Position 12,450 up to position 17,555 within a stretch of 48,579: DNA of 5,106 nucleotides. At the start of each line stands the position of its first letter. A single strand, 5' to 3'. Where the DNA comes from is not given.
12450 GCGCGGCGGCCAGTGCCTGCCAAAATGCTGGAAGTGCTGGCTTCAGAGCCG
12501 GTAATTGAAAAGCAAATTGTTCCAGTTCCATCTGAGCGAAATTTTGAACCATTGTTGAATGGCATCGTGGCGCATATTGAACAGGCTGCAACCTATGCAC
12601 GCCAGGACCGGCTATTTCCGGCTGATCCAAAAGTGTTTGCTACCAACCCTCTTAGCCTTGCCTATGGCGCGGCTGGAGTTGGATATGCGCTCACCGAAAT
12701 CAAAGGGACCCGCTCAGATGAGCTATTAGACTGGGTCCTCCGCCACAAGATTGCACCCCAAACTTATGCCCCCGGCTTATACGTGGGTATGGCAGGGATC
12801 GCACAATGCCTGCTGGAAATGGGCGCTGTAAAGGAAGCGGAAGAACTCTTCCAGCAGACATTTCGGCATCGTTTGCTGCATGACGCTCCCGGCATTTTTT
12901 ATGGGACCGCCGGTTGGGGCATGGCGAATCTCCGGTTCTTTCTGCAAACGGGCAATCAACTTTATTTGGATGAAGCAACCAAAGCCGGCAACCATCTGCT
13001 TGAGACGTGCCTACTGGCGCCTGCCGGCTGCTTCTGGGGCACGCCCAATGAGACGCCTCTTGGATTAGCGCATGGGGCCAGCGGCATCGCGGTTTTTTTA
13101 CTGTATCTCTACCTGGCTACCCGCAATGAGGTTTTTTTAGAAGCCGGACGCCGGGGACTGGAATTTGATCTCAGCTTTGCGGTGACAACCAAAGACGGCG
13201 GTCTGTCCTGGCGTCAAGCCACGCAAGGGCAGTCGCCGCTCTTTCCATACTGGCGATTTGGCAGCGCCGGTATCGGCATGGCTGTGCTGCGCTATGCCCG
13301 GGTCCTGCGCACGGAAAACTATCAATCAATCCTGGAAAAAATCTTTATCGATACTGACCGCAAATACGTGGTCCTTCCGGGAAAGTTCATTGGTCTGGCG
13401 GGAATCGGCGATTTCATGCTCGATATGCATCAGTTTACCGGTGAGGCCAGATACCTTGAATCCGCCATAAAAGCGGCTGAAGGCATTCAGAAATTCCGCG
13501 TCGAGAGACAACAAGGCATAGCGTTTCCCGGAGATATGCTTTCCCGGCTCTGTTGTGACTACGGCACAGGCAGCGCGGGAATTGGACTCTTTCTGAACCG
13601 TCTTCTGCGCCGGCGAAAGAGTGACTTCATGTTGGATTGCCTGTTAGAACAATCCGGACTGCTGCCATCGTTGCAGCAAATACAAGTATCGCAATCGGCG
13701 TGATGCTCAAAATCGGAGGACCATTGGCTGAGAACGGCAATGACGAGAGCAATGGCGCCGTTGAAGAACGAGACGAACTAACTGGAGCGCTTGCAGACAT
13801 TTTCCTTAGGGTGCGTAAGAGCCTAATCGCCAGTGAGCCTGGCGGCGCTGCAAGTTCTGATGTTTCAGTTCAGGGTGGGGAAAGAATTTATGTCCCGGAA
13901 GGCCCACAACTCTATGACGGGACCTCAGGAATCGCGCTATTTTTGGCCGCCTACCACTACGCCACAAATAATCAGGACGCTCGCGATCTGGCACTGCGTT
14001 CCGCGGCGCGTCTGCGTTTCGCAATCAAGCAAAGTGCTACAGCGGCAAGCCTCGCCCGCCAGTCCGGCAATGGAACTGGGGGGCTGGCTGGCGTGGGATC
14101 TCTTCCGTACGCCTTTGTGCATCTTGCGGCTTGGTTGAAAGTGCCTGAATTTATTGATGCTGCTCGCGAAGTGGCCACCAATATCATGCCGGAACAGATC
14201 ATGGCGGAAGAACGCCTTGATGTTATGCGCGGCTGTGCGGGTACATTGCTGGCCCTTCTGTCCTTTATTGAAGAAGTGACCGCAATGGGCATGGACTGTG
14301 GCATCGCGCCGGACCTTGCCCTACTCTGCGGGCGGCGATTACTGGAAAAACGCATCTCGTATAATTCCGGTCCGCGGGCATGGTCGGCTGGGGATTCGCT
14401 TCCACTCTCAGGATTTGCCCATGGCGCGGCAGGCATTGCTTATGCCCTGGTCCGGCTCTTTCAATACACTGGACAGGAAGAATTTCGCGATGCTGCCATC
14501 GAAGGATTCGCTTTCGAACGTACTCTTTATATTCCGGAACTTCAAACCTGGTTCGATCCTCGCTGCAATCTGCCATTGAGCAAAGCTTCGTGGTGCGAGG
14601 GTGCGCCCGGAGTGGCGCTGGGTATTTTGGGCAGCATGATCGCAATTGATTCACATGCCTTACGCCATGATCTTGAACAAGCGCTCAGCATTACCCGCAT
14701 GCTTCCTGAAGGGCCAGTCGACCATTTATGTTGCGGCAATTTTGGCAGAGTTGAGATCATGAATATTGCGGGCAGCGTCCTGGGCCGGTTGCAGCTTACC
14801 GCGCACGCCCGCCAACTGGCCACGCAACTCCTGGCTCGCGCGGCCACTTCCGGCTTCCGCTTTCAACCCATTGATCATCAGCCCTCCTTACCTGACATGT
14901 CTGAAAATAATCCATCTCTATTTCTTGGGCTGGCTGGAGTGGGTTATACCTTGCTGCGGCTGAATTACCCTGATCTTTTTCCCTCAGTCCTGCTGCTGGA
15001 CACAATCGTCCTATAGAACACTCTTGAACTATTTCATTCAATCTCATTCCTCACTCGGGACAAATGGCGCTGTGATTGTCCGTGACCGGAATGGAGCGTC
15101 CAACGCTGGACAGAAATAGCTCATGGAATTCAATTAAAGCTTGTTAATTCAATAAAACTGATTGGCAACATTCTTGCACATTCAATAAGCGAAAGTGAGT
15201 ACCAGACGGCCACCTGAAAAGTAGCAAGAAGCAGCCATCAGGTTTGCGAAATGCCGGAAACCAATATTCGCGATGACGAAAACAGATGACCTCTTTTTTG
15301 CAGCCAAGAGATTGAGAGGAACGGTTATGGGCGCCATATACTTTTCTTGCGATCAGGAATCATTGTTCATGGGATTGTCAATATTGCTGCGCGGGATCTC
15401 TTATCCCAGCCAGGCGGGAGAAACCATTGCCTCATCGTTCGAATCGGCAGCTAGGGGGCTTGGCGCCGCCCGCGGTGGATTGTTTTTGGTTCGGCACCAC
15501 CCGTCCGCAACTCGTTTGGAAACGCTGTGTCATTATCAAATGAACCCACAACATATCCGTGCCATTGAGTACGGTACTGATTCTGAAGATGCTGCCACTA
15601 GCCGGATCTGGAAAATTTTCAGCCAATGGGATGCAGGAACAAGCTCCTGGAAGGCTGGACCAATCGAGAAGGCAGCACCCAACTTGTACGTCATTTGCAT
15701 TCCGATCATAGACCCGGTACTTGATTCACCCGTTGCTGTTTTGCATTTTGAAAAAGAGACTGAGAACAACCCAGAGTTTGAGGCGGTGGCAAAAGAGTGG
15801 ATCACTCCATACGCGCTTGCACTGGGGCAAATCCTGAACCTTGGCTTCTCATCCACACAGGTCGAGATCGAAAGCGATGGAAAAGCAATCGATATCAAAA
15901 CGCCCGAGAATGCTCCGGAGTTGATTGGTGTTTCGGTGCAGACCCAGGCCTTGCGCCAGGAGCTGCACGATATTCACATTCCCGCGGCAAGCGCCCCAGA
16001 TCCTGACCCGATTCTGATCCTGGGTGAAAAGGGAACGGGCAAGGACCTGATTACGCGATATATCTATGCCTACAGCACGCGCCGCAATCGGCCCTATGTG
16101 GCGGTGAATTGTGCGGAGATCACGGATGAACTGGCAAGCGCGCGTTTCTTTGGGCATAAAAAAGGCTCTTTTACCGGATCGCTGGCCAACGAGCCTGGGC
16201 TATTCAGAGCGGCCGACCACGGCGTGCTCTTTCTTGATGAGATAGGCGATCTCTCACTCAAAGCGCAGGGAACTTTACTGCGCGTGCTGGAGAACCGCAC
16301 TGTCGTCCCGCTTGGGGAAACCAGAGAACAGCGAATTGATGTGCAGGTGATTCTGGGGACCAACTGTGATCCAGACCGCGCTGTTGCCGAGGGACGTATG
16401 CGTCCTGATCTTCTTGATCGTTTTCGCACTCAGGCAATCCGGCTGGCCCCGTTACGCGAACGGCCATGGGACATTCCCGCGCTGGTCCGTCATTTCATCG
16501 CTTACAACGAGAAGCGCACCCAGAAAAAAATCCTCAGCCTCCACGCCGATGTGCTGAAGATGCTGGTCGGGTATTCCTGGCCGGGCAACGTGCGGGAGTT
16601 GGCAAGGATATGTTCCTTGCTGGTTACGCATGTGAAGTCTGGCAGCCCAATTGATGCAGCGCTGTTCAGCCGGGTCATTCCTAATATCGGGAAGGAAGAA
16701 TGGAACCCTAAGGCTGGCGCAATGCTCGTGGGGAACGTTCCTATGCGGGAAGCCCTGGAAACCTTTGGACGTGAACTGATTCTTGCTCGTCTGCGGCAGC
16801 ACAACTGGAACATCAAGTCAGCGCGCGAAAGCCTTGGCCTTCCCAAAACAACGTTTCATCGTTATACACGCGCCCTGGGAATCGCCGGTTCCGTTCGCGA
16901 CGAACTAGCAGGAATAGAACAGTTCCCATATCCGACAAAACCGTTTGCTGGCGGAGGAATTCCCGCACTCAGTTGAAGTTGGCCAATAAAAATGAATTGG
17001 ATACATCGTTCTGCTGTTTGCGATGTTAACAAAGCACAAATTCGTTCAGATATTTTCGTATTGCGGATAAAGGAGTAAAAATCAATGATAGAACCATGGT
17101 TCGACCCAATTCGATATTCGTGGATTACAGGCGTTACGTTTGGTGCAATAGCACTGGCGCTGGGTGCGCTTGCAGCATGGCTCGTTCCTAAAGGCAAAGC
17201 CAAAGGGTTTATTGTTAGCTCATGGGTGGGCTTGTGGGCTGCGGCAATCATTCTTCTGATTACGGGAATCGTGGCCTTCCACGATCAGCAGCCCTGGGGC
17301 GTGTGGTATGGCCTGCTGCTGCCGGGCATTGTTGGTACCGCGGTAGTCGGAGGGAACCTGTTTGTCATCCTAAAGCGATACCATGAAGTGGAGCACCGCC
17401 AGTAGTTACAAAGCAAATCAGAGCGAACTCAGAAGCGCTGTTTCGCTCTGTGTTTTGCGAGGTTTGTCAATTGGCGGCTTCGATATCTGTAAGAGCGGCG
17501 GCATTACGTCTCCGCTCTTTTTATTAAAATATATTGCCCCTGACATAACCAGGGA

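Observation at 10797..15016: Compact class III-type lanthipeptide operon with a precursor gene the ORF track missed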

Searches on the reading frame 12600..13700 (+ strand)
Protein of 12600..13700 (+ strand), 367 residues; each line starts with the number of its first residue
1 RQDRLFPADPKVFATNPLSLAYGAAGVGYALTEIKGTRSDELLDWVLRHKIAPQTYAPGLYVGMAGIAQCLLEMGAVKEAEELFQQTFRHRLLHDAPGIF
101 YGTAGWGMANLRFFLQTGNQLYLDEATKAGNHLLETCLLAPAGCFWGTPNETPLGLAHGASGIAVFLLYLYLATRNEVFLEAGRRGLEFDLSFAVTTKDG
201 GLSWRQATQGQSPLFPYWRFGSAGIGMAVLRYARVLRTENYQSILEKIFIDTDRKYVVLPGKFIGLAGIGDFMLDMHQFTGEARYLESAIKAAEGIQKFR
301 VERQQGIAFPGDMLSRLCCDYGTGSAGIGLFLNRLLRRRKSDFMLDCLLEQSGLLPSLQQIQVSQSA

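Call 44: search_solved_structures(query=window:12600-13700:+, max_evalue=0.01, show_alignments=2)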
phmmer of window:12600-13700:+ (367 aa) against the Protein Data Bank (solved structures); distinct sequences matched with E-value up to 0.01: 12.
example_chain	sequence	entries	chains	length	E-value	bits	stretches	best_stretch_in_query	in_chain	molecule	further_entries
9wj0_A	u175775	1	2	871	1.4e-21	80.6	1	17-338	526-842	Protein kinase domain-containing protein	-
9wop_A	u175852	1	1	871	1.9e-21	80.2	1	17-338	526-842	Protein kinase domain-containing protein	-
8sao_B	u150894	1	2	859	3.3e-13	53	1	8-336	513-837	Class III lanthionine synthetase LanKC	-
8sap_A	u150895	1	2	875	3.4e-13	53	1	8-336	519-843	Class III lanthionine synthetase LanKC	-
8sam_A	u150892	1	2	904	3.7e-13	52.9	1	8-336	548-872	Class III lanthipeptide, Class III lanthionine synthetase LanKC fusion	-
9ugq_A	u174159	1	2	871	1.1e-12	51.3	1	55-337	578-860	SalKC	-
8car_A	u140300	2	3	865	4.3e-10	42.8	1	16-335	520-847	Serine/threonine protein kinase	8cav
8w7a_A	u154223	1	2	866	2.8e-08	36.9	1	57-335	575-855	Protein kinase domain-containing protein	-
8w7l_A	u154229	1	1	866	2.8e-08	36.8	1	57-335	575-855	Protein kinase domain-containing protein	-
8w7j_A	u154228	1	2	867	2.8e-08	36.8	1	57-335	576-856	Protein kinase domain-containing protein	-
8wgo_A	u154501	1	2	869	2.8e-08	36.8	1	57-335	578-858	Protein kinase domain-containing protein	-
8w7l_B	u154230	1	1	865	2.9e-08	36.8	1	57-335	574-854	Protein kinase domain-containing protein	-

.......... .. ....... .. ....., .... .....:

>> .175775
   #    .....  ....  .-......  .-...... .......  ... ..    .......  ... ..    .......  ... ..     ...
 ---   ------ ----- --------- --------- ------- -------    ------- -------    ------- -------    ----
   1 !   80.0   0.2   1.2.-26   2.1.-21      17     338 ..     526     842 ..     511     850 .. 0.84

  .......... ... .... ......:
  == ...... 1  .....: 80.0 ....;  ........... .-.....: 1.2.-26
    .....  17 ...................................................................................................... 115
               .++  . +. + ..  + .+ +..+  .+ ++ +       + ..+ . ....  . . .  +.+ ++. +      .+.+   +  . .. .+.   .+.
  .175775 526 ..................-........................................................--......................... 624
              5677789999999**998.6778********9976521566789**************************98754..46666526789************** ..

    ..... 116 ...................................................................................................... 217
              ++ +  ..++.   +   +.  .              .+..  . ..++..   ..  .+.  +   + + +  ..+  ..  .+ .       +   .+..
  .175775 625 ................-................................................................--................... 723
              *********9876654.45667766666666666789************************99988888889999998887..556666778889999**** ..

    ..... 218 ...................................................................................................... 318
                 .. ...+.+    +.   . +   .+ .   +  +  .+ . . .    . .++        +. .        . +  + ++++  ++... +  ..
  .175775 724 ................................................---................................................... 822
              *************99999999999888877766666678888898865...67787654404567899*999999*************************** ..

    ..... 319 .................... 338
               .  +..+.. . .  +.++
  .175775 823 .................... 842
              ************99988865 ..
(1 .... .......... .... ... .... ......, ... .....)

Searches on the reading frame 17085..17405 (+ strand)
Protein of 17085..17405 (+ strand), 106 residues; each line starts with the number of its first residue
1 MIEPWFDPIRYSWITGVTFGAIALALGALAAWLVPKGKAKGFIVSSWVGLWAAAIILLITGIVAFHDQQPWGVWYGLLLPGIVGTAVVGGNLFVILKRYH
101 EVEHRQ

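Call 32: search_protein_families(library=ncbifam, proteins=[window:17085-17405:+], max_evalue=0.001)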
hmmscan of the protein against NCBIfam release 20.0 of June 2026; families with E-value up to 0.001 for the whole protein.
window:17085-17405:+ (106 aa): 0 families

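Call 49: search_protein_families(library=pfam, proteins=[window:17085-17405:+], max_evalue=0.001)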
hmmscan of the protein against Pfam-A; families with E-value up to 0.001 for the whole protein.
window:17085-17405:+ (106 aa): 1 family
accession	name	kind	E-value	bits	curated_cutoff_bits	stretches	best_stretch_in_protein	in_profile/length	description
PF12822.12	ECF_trnsprt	-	0.00076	20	30.7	1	13-99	39-127/169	ECF transporter, substrate-specific component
